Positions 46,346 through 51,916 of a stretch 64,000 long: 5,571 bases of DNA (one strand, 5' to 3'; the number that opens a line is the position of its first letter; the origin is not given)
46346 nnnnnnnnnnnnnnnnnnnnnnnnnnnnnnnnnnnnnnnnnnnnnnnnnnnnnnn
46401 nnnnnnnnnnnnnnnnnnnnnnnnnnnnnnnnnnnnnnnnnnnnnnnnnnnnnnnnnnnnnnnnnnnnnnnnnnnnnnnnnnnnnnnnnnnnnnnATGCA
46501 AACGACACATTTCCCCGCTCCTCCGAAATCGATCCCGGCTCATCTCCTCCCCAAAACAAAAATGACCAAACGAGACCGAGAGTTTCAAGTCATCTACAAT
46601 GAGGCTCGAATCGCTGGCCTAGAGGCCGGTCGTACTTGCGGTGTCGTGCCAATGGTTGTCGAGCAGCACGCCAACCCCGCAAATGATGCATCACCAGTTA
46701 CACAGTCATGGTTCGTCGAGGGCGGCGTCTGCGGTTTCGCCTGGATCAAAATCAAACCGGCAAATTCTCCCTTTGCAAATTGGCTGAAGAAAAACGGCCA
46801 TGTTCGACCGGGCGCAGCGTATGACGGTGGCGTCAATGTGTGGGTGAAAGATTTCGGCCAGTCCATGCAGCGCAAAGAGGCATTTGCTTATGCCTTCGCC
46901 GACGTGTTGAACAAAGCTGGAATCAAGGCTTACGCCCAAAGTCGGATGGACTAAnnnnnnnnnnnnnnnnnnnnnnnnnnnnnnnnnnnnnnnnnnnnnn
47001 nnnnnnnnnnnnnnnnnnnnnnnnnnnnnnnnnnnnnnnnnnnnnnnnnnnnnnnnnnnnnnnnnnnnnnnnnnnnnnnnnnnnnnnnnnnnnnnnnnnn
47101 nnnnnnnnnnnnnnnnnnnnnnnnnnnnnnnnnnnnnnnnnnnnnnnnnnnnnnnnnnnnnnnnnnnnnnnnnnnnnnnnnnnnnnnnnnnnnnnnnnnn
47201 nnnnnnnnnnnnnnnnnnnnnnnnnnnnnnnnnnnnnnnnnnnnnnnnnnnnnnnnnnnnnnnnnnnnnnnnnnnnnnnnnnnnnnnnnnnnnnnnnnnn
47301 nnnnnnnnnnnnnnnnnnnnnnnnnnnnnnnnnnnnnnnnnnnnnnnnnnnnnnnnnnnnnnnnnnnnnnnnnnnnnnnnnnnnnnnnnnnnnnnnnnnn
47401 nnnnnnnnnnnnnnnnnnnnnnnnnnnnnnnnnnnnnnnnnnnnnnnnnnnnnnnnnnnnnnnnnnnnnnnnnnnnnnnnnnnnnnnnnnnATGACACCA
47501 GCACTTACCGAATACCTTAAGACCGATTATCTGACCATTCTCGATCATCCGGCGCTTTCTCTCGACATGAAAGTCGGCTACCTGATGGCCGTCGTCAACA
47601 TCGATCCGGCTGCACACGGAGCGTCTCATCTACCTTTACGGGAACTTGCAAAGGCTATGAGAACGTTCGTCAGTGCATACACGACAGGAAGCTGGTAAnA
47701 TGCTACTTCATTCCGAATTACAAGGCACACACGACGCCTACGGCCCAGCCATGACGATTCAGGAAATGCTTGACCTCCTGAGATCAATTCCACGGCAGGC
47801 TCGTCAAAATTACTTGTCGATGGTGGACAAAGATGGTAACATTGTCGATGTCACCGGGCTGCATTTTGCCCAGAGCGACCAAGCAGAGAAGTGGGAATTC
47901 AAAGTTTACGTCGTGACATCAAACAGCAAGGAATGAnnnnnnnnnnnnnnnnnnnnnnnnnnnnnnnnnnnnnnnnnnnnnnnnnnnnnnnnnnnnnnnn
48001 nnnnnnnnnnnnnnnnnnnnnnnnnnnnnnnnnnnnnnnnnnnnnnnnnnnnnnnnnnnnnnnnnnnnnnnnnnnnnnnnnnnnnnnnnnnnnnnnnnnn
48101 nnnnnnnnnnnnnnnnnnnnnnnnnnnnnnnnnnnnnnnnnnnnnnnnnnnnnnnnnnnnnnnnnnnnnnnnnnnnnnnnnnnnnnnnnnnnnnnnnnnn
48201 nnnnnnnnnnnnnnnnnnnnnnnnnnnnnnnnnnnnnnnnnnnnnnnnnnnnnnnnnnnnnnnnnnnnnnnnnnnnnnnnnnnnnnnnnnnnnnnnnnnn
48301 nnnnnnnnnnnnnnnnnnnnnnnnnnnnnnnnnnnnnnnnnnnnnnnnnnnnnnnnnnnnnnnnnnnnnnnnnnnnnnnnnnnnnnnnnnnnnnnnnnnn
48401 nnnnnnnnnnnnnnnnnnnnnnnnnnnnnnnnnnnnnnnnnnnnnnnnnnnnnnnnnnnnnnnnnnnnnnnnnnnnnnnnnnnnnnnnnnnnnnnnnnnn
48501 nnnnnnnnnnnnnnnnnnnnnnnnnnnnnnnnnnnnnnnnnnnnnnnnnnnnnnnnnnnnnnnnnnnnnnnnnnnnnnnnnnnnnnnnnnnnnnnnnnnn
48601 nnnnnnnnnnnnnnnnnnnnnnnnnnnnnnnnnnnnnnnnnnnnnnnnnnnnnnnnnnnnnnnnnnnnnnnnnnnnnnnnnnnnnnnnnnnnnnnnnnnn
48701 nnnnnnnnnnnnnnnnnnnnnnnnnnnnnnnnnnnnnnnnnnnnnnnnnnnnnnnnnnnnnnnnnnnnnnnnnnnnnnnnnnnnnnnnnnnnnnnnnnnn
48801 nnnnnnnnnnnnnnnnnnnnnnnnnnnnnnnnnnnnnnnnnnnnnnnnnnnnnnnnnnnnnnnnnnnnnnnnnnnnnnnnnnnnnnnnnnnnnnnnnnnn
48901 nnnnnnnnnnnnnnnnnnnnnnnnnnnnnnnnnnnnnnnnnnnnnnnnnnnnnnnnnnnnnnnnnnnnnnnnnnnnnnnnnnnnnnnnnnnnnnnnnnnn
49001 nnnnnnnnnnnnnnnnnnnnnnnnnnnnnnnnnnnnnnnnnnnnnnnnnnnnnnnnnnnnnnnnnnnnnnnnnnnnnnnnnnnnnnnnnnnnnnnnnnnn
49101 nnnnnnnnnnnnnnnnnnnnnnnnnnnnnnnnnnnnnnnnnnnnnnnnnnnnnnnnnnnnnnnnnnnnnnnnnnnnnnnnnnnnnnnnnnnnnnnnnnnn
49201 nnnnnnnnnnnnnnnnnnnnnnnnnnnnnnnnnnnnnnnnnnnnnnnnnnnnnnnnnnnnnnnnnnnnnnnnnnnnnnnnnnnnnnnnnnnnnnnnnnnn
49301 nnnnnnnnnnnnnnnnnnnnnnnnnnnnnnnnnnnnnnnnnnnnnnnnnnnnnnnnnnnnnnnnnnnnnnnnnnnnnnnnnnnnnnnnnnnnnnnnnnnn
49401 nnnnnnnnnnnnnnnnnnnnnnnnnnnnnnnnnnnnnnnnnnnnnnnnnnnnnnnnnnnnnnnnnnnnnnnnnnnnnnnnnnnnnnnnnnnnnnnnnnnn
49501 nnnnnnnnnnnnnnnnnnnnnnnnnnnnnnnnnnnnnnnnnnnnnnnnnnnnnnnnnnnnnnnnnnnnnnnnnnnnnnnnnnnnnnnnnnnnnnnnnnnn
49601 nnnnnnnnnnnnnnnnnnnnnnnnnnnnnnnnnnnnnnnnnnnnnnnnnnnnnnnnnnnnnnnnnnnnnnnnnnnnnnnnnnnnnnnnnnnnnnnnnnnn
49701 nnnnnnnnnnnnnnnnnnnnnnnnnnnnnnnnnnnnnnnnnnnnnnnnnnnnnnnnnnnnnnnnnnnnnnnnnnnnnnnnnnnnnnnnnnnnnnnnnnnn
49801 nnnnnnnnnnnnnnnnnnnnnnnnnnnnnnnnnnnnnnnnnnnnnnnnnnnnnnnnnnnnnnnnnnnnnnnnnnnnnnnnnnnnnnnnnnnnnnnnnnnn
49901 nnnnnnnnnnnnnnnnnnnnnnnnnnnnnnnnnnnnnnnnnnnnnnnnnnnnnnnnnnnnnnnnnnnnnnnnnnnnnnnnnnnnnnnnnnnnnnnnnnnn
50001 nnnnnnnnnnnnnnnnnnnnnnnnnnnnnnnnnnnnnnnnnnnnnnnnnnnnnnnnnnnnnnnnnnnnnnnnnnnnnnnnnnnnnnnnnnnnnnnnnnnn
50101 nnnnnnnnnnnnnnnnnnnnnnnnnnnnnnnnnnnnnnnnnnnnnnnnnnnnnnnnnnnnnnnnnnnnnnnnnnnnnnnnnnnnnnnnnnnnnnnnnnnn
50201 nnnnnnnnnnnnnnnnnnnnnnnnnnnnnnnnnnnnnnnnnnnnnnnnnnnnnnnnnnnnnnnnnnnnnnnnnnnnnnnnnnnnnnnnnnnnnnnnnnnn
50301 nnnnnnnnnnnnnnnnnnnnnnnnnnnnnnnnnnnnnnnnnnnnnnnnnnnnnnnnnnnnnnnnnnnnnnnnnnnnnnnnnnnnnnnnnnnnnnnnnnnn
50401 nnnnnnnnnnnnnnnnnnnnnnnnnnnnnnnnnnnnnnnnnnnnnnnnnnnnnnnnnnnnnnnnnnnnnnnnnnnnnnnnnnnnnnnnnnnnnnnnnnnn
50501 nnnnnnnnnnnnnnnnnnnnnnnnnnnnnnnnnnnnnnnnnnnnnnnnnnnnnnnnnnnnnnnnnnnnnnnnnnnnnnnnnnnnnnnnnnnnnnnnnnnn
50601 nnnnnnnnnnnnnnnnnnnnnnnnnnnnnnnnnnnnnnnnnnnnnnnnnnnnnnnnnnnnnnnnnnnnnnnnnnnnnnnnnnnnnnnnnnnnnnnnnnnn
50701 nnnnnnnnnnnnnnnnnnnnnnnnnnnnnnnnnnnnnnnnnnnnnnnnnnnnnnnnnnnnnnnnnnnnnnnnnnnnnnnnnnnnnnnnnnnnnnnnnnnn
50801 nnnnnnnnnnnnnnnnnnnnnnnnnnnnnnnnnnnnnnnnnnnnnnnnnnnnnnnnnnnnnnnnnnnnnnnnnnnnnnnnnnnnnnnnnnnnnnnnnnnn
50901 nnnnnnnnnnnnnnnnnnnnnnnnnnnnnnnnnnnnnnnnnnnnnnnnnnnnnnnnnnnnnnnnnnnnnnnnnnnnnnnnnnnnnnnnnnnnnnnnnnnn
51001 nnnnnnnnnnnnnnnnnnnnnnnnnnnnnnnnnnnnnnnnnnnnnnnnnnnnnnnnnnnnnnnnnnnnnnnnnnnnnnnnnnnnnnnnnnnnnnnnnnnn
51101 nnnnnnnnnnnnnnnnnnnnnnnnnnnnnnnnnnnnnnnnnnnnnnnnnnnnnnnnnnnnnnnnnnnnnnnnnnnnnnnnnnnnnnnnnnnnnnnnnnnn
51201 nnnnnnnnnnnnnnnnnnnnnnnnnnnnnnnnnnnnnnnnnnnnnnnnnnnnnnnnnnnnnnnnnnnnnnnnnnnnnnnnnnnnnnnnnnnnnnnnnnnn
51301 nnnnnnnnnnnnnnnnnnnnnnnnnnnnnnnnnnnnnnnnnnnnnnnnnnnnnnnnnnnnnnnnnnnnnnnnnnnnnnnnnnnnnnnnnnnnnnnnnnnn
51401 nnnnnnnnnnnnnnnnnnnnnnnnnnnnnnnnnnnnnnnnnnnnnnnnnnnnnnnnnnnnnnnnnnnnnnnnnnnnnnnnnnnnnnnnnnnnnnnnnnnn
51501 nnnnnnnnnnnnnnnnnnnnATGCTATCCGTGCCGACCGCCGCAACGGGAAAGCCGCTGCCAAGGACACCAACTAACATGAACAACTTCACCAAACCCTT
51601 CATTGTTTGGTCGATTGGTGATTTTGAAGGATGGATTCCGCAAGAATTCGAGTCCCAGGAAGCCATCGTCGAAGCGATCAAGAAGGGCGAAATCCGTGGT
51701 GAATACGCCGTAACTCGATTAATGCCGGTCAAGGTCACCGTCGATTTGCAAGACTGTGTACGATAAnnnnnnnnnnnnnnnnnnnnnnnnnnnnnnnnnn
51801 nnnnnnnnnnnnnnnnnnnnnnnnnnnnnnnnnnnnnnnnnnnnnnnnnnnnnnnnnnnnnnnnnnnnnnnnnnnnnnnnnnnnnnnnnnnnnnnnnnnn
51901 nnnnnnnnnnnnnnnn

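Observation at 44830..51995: Sigma70-like promoters positioned to give leaderless mRNAs (ATG 6-8 nt after the -10) in five of six cases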

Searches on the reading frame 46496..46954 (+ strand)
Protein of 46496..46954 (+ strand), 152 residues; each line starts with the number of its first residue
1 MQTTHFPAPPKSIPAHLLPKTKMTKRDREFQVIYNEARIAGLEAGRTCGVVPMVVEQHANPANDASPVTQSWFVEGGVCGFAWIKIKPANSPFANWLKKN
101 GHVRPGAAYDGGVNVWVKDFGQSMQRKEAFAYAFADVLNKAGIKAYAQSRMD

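Call 8: search_protein_families(library=pfam, proteins=[window:46496-46954:+], max_evalue=0.01)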
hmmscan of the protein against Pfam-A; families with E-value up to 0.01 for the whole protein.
window:46496-46954:+ (152 aa): 0 families

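Call 20: find_related_loci(query=window:46496-46954:+, collection=viral_contigs, flank=8000)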
Query window:46496-46954:+ (152 aa) in viral_contigs; peptide patterns used: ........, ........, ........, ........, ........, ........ (x = any residue, [..] = any of these).
18 stretches matched a pattern; 14 encode a relative of the query (tblastn E <= 1e-3); 14 distinct loci.
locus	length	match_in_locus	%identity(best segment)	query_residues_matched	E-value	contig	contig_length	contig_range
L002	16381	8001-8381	48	27-152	2e-36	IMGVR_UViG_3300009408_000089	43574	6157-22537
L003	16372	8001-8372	52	29-152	6e-36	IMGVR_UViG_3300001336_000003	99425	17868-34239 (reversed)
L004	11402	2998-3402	52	33-152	6e-35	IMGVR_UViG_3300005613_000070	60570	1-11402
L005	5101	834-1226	50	19-152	2e-33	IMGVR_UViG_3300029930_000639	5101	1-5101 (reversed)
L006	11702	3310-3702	50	19-152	2e-33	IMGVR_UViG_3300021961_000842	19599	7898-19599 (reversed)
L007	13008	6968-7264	54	53-152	3e-31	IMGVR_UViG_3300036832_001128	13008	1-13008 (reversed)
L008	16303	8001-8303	51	51-152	3e-30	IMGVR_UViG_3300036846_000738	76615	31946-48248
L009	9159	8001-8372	49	29-152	2e-30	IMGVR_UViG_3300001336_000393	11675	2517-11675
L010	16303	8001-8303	51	51-152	3e-30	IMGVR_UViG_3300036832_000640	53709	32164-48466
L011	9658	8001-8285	53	53-152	3e-29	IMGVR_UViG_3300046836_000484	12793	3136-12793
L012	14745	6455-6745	52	52-152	4e-28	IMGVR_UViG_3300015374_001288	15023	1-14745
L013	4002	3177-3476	52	53-152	5e-28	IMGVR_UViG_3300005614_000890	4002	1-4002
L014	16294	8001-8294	50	52-152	6e-27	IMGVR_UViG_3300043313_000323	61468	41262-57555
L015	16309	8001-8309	48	53-152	7e-26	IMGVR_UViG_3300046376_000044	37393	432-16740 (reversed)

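Call 92: search_protein_families(library=phrogs, proteins=[window:46496-46954:+], max_evalue=0.001)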
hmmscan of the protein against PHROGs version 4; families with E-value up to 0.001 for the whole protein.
window:46496-46954:+ (152 aa): 1 family
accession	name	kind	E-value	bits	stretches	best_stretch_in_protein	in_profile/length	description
phrog_22149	-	unknown function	3.5e-07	31.6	1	78-152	41-121/121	-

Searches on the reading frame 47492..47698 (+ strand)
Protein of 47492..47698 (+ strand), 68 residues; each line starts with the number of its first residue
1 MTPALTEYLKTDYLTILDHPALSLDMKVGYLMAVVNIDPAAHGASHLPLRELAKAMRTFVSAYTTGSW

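Call 66: search_protein_families(library=pfam, proteins=[window:47492-47698:+], max_evalue=0.05)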
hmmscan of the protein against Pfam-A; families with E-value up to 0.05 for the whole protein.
window:47492-47698:+ (68 aa): 0 families

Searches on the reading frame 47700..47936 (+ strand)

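Call 66: search_protein_families(library=pfam, proteins=[window:47700-47936:+], max_evalue=0.05)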
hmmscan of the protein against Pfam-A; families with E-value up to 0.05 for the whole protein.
window:47700-47936:+ (78 aa): 1 family
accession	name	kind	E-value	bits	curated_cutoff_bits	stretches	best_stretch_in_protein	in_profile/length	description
PF13420.13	Acetyltransf_4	-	0.028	14.9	24.3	1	21-77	35-90/155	Acetyltransferase (GNAT) domain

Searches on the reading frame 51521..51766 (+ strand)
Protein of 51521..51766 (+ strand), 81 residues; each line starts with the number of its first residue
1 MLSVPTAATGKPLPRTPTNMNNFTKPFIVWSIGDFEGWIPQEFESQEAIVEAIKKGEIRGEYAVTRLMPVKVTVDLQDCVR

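Call 69: find_related_loci(query=window:51521-51766:+, collection=viral_contigs, flank=3000)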
Query window:51521-51766:+ (81 aa) in viral_contigs; peptide patterns used: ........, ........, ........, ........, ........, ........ (x = any residue, [..] = any of these).
17 stretches matched a pattern, but none encodes a relative of the query by tblastn (E <= 1e-3).
